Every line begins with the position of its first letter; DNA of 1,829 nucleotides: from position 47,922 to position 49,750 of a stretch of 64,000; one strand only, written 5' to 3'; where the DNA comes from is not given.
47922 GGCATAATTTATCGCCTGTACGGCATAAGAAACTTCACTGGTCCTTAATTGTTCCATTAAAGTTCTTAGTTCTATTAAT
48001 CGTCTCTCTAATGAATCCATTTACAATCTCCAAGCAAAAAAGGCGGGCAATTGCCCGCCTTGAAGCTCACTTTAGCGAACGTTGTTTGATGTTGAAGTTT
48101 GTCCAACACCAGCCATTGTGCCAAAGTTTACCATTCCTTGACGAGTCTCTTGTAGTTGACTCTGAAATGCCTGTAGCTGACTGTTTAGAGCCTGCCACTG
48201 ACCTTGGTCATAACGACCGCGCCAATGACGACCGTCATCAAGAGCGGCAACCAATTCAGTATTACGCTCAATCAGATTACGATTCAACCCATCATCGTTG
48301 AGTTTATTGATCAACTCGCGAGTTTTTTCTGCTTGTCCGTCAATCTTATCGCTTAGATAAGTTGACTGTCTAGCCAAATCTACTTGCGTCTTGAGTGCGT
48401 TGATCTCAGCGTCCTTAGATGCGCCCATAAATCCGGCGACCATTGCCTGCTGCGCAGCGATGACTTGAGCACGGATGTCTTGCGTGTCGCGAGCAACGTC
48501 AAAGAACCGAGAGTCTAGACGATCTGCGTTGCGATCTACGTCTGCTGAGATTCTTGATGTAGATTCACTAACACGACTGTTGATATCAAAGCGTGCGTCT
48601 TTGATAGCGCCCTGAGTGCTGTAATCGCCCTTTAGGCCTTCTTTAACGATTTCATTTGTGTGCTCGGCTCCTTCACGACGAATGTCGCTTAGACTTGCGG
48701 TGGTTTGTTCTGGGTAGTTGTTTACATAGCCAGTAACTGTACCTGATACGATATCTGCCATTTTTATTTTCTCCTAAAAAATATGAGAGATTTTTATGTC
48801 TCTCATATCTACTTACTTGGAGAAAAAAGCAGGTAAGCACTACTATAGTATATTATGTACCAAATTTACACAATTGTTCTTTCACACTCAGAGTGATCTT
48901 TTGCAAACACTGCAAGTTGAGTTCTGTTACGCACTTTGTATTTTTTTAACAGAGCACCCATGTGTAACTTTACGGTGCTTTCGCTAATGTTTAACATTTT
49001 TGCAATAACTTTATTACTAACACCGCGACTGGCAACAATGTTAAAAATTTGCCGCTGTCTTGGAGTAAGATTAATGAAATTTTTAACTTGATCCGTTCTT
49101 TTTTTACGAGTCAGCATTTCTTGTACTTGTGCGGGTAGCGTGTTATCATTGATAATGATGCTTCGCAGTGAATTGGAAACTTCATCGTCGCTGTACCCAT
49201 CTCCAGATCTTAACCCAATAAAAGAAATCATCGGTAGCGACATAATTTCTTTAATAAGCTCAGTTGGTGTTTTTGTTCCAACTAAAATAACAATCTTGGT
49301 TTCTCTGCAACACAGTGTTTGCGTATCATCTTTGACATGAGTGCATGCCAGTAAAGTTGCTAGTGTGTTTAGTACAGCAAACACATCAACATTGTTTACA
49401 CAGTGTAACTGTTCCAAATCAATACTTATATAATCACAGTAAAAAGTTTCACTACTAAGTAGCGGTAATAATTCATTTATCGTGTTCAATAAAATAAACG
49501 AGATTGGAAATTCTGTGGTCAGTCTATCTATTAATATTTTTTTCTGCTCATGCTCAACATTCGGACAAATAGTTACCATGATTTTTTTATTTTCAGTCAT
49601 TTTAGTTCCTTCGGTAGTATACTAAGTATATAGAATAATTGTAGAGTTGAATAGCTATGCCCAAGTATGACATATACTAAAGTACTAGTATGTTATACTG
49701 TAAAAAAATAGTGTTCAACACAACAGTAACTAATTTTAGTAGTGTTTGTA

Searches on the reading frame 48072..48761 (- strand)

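Call 56: search_protein_families(library=pfam, proteins=[window:48072-48761:-], max_evalue=0.001)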
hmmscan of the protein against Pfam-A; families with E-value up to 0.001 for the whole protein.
window:48072-48761:- (229 aa): 1 family
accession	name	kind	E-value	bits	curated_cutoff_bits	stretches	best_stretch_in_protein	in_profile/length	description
PF05597.16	Phasin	-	0.00019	21.9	28.8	1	25-86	27-88/126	Poly(hydroxyalcanoate) granule associated protein (phasin)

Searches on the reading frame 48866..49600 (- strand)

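Call 56: search_protein_families(library=pfam, proteins=[window:48866-49600:-], max_evalue=0.001)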
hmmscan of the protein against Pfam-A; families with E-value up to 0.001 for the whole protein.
window:48866-49600:- (244 aa): 4 families
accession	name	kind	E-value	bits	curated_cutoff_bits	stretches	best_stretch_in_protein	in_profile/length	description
PF00196.25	GerE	-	7.3e-16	58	23.5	1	177-233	2-57/57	Bacterial regulatory proteins, luxR family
PF08281.18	Sigma70_r4_2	-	3.5e-06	27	25.7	1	178-214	11-47/54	Sigma-70, region 4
PF04545.22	Sigma70_r4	-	0.00011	22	24.1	1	178-212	5-39/50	Sigma-70, region 4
PF13412.12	HTH_24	-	0.00077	19.4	21.9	0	185-220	8-44/48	Winged helix-turn-helix DNA-binding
